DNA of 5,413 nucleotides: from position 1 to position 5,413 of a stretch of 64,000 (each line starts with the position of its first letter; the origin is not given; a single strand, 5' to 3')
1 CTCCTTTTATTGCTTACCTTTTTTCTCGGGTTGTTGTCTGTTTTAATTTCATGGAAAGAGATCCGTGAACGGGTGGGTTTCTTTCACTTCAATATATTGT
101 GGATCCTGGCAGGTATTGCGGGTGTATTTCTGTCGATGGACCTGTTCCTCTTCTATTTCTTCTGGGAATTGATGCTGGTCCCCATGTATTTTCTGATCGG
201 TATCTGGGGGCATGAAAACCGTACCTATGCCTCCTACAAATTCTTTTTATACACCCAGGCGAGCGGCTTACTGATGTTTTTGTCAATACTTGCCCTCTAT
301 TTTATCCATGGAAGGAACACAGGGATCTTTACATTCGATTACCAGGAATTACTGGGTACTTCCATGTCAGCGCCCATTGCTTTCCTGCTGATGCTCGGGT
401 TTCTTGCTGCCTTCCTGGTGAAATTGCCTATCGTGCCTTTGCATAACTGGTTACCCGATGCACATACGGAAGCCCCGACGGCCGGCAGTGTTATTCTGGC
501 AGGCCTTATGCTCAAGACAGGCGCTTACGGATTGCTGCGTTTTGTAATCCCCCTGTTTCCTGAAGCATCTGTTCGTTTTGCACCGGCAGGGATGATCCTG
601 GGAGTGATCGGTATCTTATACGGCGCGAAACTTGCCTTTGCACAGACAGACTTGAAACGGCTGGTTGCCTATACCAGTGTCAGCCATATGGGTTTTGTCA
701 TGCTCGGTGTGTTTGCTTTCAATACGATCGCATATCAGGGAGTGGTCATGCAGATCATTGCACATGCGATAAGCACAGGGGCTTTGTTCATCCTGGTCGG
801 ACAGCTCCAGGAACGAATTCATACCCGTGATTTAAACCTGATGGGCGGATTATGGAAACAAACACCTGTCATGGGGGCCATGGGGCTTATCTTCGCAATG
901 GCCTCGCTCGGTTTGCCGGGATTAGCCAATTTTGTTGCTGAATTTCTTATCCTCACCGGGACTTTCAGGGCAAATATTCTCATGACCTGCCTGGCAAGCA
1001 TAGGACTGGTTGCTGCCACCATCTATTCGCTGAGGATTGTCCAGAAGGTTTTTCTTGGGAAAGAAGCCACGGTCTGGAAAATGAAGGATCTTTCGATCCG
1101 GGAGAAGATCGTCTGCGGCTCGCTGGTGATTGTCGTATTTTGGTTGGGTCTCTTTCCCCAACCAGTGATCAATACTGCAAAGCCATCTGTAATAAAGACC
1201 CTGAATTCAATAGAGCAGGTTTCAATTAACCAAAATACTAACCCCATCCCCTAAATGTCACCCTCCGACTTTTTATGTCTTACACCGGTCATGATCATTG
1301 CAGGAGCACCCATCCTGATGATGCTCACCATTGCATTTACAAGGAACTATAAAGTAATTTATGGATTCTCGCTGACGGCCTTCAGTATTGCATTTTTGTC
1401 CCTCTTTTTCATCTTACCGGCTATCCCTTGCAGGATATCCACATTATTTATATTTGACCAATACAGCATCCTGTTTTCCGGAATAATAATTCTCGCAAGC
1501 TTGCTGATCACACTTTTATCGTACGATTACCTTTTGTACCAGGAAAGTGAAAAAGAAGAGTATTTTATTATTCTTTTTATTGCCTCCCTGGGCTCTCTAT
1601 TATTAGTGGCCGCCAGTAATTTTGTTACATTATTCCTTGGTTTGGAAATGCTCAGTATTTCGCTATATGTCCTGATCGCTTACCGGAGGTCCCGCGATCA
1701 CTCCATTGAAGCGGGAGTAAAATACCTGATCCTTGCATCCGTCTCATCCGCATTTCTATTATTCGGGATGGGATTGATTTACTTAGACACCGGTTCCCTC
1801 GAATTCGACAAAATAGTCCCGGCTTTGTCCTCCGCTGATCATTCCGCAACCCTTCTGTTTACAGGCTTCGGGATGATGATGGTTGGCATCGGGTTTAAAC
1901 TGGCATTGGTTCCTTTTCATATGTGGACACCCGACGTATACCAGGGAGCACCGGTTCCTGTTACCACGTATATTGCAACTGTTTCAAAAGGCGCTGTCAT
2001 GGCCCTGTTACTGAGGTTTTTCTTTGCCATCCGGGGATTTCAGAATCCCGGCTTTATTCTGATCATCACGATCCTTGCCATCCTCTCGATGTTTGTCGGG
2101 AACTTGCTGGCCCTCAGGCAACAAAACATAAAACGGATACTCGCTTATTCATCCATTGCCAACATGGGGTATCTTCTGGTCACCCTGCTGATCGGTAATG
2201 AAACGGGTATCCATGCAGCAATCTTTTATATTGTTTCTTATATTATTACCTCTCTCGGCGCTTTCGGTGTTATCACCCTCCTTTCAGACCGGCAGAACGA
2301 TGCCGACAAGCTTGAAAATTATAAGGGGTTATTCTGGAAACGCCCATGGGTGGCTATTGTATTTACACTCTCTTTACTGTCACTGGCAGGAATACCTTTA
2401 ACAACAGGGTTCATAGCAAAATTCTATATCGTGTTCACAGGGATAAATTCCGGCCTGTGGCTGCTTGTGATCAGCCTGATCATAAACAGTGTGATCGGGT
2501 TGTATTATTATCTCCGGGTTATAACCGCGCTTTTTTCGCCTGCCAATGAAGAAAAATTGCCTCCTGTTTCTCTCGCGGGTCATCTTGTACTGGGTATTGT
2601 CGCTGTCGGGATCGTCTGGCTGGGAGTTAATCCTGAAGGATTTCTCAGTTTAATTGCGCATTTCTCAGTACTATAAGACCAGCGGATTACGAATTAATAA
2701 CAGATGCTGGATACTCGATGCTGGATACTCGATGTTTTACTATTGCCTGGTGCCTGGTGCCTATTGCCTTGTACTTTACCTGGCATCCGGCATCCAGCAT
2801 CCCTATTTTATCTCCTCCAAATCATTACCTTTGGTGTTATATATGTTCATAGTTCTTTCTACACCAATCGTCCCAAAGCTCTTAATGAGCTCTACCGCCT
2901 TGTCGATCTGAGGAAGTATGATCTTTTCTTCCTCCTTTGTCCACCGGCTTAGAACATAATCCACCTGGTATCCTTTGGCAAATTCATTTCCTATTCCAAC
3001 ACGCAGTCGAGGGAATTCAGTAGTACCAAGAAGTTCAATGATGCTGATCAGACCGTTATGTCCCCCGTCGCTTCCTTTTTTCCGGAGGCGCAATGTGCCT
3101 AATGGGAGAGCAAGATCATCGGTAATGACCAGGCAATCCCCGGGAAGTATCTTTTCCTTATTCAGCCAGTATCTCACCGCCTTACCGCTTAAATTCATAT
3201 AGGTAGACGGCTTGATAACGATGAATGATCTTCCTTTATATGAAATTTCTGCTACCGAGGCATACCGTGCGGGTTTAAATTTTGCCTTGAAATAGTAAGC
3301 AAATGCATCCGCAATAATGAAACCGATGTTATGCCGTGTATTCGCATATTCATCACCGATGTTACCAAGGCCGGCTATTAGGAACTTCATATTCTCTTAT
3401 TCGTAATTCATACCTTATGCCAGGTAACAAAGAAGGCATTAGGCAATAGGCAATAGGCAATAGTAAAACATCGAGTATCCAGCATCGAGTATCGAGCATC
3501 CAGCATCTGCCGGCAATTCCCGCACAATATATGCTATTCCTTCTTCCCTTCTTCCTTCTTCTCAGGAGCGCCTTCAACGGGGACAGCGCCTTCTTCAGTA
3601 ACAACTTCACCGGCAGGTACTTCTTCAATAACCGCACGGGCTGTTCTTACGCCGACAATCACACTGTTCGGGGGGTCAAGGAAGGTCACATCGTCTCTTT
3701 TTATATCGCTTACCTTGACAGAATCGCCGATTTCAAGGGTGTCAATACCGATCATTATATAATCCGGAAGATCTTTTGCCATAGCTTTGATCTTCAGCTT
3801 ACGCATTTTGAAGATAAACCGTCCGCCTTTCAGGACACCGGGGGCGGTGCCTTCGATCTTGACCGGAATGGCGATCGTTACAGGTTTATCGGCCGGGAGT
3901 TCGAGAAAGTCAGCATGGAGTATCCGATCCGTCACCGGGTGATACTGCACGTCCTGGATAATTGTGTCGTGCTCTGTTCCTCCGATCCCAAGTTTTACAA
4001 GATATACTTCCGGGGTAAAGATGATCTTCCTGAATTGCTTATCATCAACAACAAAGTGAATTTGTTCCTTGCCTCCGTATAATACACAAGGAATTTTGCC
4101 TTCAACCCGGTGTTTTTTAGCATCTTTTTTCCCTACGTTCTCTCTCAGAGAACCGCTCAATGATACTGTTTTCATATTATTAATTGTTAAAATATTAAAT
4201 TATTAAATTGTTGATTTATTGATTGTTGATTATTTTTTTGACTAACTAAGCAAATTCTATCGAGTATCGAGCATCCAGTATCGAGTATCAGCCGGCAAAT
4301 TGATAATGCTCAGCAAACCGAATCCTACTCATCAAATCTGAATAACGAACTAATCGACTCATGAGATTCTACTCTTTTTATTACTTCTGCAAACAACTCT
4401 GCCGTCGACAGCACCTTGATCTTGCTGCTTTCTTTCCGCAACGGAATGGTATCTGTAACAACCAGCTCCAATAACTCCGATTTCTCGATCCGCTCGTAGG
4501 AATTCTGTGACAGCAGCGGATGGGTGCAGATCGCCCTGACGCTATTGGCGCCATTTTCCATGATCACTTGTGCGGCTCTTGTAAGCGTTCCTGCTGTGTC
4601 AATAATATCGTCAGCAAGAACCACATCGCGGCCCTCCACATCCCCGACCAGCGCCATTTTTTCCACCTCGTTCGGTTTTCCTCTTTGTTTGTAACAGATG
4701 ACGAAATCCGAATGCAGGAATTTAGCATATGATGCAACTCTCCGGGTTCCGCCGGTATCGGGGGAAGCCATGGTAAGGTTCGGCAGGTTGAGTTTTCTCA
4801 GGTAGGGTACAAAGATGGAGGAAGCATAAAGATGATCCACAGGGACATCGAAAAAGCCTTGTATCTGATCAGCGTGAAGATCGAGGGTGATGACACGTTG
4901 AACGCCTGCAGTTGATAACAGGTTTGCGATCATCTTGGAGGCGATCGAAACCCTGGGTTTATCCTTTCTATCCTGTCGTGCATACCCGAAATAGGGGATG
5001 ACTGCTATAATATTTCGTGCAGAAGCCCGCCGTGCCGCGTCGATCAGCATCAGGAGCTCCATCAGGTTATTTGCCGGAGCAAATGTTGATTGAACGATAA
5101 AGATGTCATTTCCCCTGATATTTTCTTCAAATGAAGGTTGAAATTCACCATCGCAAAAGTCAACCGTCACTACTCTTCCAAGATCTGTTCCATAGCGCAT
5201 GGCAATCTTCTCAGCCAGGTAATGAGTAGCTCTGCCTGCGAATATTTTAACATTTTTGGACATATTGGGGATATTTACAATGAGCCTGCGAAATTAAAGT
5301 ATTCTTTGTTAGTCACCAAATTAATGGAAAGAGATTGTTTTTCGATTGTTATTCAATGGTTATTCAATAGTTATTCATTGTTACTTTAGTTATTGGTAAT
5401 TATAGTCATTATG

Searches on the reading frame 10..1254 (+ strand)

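Call 72: search_protein_families(library=pfam, proteins=[window:10-1254:+], max_evalue=0.01)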
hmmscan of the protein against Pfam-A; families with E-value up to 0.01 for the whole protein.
window:10-1254:+ (414 aa): 1 family
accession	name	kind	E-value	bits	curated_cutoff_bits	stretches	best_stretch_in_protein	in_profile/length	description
PF00361.26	Proton_antipo_M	-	6.1e-72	242.7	21.5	1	42-330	1-287/294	NADH:quinone oxidoreductase/Mrp antiporter, TM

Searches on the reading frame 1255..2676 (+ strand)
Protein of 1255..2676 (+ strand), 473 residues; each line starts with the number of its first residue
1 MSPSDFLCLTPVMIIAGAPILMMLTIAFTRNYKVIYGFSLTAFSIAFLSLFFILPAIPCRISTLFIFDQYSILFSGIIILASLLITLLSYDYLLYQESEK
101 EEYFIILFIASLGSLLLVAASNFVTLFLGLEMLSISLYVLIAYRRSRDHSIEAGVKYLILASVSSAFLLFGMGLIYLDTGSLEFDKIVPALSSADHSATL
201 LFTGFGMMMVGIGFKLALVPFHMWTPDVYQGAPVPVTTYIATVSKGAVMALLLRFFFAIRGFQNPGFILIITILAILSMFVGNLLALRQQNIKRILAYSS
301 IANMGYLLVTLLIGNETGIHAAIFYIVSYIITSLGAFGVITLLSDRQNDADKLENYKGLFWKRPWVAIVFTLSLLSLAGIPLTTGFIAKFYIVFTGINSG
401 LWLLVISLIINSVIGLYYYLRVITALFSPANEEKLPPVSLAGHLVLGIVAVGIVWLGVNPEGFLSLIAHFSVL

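Call 26: search_protein_families(library=pfam, proteins=[window:1255-2676:+])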
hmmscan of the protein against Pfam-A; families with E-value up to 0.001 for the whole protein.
window:1255-2676:+ (473 aa): 1 family
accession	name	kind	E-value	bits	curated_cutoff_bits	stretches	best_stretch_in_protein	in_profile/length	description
PF00361.26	Proton_antipo_M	-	2.3e-78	263.9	21.5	1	120-414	1-293/294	NADH:quinone oxidoreductase/Mrp antiporter, TM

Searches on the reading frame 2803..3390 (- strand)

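Call 26: search_protein_families(library=pfam, proteins=[window:2803-3390:-])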
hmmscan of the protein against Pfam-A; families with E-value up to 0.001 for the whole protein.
window:2803-3390:- (195 aa): 1 family
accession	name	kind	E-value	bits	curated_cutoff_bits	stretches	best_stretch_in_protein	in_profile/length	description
PF01195.25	Pept_tRNA_hydro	-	1.8e-60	204.4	27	1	4-185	1-183/183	Peptidyl-tRNA hydrolase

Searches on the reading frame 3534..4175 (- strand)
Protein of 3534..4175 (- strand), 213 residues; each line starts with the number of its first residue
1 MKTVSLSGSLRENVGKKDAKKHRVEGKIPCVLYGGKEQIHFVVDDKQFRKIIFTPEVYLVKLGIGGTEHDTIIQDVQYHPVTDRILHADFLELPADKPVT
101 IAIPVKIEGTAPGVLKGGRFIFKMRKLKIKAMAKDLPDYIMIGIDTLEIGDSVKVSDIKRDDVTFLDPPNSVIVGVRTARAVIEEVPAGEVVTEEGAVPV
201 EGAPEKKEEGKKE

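Call 26: search_protein_families(library=pfam, proteins=[window:3534-4175:-])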
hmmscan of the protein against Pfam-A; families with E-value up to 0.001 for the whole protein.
window:3534-4175:- (213 aa): 2 families
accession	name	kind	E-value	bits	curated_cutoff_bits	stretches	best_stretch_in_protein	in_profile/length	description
PF01386.24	Ribosomal_L25p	-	5.4e-26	91.3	23.6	1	6-90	1-82/82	Ribosomal L25p family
PF14693.11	Ribosomal_TL5_C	-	3.1e-20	72.7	27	1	99-179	2-83/84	Ribosomal protein TL5, C-terminal domain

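Call 28: find_related_loci(query=window:3534-4175:-, collection=metagenome_contigs, flank=3000)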
Query window:3534-4175:- (213 aa) in metagenome_contigs; peptide patterns used: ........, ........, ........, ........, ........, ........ (x = any residue, [..] = any of these).
314 stretches matched a pattern; 119 encode a relative of the query (tblastn E <= 1e-3); the best 80 are kept; 80 distinct loci.
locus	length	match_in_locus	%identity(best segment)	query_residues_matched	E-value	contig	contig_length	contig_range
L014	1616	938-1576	96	1-213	1e-143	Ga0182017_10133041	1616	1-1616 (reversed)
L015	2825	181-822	95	1-213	2e-136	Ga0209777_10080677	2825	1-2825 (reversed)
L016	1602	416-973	92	1-186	2e-122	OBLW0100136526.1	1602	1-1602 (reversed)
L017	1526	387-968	74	1-194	3e-104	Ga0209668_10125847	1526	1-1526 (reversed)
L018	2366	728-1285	76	1-186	2e-98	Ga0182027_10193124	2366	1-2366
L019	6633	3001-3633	66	1-213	7e-92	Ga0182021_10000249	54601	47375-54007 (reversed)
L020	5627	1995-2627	68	1-213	2e-90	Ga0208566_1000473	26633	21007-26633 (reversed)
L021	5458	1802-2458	65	1-213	2e-89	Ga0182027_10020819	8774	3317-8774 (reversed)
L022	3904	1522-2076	75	1-185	1e-89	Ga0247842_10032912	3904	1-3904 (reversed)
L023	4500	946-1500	75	1-185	2e-89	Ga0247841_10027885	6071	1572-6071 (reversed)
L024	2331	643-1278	67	1-207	1e-91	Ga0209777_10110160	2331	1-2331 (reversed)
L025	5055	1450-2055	67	1-203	2e-88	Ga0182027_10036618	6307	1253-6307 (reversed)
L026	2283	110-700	65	1-197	2e-90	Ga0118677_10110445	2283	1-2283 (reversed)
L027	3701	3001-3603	67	1-203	2e-87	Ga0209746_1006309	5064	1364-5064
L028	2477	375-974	68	1-199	6e-90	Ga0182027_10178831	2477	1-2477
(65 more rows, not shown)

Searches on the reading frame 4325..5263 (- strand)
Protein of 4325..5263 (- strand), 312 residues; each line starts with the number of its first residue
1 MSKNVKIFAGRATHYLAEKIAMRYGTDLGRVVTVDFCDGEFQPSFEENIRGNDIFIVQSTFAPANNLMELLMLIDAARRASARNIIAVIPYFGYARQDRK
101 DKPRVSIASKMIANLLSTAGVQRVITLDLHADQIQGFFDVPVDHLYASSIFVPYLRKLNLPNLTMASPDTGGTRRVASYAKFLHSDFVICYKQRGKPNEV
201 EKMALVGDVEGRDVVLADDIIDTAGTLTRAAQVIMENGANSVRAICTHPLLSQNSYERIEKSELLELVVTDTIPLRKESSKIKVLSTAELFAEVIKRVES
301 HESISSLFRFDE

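Call 26: search_protein_families(library=pfam, proteins=[window:4325-5263:-])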
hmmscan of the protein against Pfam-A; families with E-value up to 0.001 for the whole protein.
window:4325-5263:- (312 aa): 3 families
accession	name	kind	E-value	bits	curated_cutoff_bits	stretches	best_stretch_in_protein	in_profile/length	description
PF13793.12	Pribosyltran_N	-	2.8e-44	150.2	25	1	5-120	1-117/117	N-terminal domain of ribose phosphate pyrophosphokinase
PF14572.12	Pribosyl_synth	-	8.3e-26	91.5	27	1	198-309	70-184/184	Phosphoribosyl synthetase-associated domain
PF00156.33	Pribosyltran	-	1.6e-11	44.2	26.3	1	161-252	29-125/158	Phosphoribosyl transferase domain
